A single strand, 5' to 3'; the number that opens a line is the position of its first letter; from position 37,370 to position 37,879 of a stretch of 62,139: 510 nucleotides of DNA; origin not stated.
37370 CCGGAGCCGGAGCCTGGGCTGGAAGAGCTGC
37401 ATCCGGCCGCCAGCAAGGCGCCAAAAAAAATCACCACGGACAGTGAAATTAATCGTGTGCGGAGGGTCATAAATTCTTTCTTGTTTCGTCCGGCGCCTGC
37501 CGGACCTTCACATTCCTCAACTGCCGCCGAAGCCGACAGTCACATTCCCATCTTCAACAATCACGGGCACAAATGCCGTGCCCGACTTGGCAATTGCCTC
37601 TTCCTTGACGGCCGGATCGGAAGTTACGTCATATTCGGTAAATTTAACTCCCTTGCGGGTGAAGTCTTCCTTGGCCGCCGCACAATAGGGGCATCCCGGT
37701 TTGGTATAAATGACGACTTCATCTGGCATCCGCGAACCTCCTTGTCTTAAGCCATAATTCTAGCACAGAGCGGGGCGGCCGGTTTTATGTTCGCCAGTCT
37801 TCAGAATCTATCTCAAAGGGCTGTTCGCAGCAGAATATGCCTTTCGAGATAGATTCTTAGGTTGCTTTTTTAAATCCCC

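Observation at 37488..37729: Hidden selenoprotein: glutaredoxin-like protein ending Sec-Gly-Met with a SECIS-like hairpin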

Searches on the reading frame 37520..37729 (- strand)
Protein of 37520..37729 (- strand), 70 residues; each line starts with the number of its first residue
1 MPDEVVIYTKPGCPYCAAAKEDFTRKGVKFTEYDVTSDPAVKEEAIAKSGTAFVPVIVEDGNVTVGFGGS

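Call 3: search_protein_families(library=ncbifam, proteins=[window:37520-37729:-], max_evalue=0.01)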
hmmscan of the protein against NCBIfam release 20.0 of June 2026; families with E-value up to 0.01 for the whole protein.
seq(70 aa): 19 families
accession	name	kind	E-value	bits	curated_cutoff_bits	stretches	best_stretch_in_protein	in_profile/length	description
NF041212.1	Uxx_star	subfamily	7.7e-29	99.8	66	1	5-69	1-66/70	Uxx-star family glutaredoxin-like (seleno)protein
NF045501.1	HUGP_GUXX-star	exception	7e-20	71.5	325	1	2-70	164-233/236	HUGP/GUXX-star fusion selenoprotein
NF041114.2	gluta_UXX_star_1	equivalog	1.7e-18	66.6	72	1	5-70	1-67/70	UXX-star selenoprotein family 1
TIGR02196.1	GlrX_YruB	hypoth_equivalog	5.2e-18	65.3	88.55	1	5-67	2-64/74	glutaredoxin-like protein, YruB-family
NF041211.1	gluta_UXX_star_2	equivalog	7.8e-18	64.2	100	1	5-69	1-66/71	UXX-star (seleno)protein family 2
NF047338.1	gluta_UXX_star_3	exception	3.4e-14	52.7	97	1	5-67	1-64/70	UXX-star (seleno)protein family 3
NF007923.0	PRK10638.1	equivalog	8.6e-14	51.4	129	1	4-63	3-62/83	glutaredoxin 3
TIGR02181.1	GRX_bact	equivalog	1e-13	51.3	90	1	5-60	1-57/80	glutaredoxin 3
TIGR02190.1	GlrX-dom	hypoth_equivalog_domain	1.7e-11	43.9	99.3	1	2-63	7-67/79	glutaredoxin-family domain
TIGR02194.1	GlrX_NrdH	subfamily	1.1e-10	41.6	85.75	1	5-67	1-63/72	glutaredoxin-like protein NrdH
TIGR02200.1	GlrX_actino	hypoth_equivalog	1.1e-09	38.6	89.5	1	5-63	2-62/77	mycoredoxin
TIGR02180.1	GRX_euk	equivalog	1.8e-05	24.8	87.25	1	5-37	1-35/84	glutaredoxin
NF007657.0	PRK10329.1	equivalog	7.1e-05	22.8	131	1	5-66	3-63/81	glutaredoxin-like protein NrdH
TIGR02189.1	GlrX-like_plant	paralog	0.0002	21.3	93.8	1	4-63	9-71/99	glutaredoxin-like family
NF008401.0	PRK11200.1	equivalog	0.00064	19.8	84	1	5-43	3-46/87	GrxA family glutaredoxin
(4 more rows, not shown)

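Call 11: find_related_loci(query=window:37520-37729:-, collection=genome_contigs, flank=10000)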
Query seq(70 aa) (70 aa) in genome_contigs; peptide patterns used: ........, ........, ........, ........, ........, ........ (x = any residue, [..] = any of these).
534 stretches matched a pattern; 159 encode a relative of the query (tblastn E <= 1e-3); the best 80 are kept; 80 distinct loci.
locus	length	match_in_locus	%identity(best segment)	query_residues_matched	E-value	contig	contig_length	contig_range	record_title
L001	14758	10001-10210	91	1-70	2e-39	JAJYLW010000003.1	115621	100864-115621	MAG: Actinomycetes bacterium isolate DBS2-1.bin96 NODE_269_length_115621_cov_4.010563, whole genome shotgun sequence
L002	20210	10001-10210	87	1-70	1e-37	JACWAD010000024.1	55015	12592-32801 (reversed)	MAG: Thermoleophilia bacterium isolate B_ACT_02 k141_53249, whole genome shotgun sequence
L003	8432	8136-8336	72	1-67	3e-29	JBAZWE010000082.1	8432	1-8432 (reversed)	MAG: Thermoleophilia bacterium isolate SO_2017_GW1_27 NODE_31571_length_8432_cov_1.051415_OW334_2017, whole genome shotg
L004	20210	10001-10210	71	1-70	3e-28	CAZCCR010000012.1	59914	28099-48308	MAG TPA_asm: uncultured Gaiellales bacterium isolate binchicken_co253_66 genome assembly, contig: NODE_159_length_59914_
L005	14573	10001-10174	79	1-58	5e-27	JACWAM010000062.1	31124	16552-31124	MAG: Thermoleophilia bacterium isolate B_ACT_11 k141_256953, whole genome shotgun sequence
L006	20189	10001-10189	71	1-63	1e-26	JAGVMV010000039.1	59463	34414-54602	MAG: Thermoleophilia bacterium isolate DeMMO3_11 c_000000060060, whole genome shotgun sequence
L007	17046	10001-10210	66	1-70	2e-25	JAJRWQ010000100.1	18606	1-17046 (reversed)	MAG: Actinomycetes bacterium isolate Dive96_bin2.271 k141_3623273, whole genome shotgun sequence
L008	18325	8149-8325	76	1-59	2e-25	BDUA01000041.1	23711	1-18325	Bacterium BMS3Abin01 DNA, contig: NODE_24, whole genome shotgun sequence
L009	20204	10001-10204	62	3-69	1e-23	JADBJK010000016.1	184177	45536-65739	MAG: Chloroflexota bacterium isolate Tumba.bins.16 NODE_139_length_184177_cov_121.545, whole genome shotgun sequence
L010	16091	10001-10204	60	3-69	6e-23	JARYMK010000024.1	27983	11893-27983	MAG: Anaerolineae bacterium isolate A05DMB-I-30 NODE_24_length_27983_cov_4.259442, whole genome shotgun sequence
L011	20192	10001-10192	64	4-67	1e-22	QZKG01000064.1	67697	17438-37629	MAG: Gaiellales bacterium isolate SURF_19 Ga0104751_1000475, whole genome shotgun sequence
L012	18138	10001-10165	87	4-58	3e-27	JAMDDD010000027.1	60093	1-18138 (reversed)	MAG: Actinomycetota bacterium isolate FK_Sedi_B_Bin.151 NODE_1192_length_60093_cov_3.61575, whole genome shotgun sequenc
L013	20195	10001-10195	62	7-70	2e-20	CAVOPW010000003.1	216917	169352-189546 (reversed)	MAG: uncultured bacterium isolate MFD00032.bin.2.168 genome assembly, contig: contig_11057, whole genome shotgun sequenc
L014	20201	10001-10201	54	4-69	7e-19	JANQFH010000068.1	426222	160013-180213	MAG: Oligoflexia bacterium isolate PL23a_bin.77 k99_533365, whole genome shotgun sequence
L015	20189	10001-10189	54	4-65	9e-19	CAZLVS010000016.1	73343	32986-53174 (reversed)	MAG TPA_asm: uncultured Ignavibacteria bacterium isolate binchicken_co17_427 genome assembly, contig: NODE_1135_length_7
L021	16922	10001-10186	52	5-65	8e-17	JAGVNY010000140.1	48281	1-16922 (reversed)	MAG: Candidatus Zixiibacteriota bacterium isolate DeMMO3_21 c_000000004264, whole genome shotgun sequence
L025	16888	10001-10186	56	5-65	2e-16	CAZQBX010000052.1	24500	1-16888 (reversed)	MAG TPA_asm: uncultured Ignavibacteria bacterium isolate binchicken_co16_313 genome assembly, contig: NODE_3434_length_2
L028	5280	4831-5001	49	4-59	6e-15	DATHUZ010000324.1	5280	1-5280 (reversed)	MAG TPA_asm: Anaerolineae bacterium isolate SMAG_U16120 k141_37274, whole genome shotgun sequence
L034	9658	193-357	44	3-56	2e-12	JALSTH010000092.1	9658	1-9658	MAG: Candidatus Zixiibacteriota bacterium isolate 356-308_metabat2_scaf2bin.092 356-308_scaffold_4799_c1, whole genome s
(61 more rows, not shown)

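Call 22: search_protein_representatives(protein=window:37520-37729:-)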
Query: 70 residues. Proteins with E-value up to 0.001 (for the whole library): 2007; up to 1e-10: 44; up to 1e-30: 0. The best 150 are listed.
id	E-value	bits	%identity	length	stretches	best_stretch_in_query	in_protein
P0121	1.4e-18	82.2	60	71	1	3-69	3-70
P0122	8.6e-18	79.7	35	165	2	4-68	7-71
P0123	1.1e-17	79.3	38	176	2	4-68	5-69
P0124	8.9e-17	76.5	58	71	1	4-69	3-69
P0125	3.6e-15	71.4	55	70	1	5-69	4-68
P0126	1.0e-14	70.0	35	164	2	3-68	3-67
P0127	1.4e-14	69.5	53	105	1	3-70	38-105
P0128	1.8e-14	69.2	58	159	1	4-68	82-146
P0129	2.5e-14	68.8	53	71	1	4-69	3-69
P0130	3.0e-14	68.5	55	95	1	4-70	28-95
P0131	7.5e-14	67.3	36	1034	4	5-62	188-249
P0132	8.5e-14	67.1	55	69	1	6-69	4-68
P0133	3.5e-13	65.1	47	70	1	1-70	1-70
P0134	4.0e-13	64.9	35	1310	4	5-44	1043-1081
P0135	6.6e-13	64.3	45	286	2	4-68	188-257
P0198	1.0e-09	54.2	52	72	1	5-69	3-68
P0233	6.2e-09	51.7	47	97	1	5-68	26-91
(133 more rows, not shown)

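Call 33: find_encoding_contigs(protein=window:37520-37729:-, flank=10000, max_places=6)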
Protein window:37520-37729:- (70 aa): 3 contigs read that carry it; 1 place shown.
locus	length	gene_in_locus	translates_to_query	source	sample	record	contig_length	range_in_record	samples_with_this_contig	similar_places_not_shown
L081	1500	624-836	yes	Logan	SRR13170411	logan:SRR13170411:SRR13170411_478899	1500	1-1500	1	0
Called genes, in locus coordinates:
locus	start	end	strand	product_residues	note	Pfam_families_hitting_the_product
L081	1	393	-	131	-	?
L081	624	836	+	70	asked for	PF00462:Glutaredoxin, PF13417:GST_N_3 (weak)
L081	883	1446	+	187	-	PF00578:AhpC-TSA, PF08534:Redoxin, PF00085:Thioredoxin, PF13098:Thioredoxin_2, PF13905:Thioredoxin_8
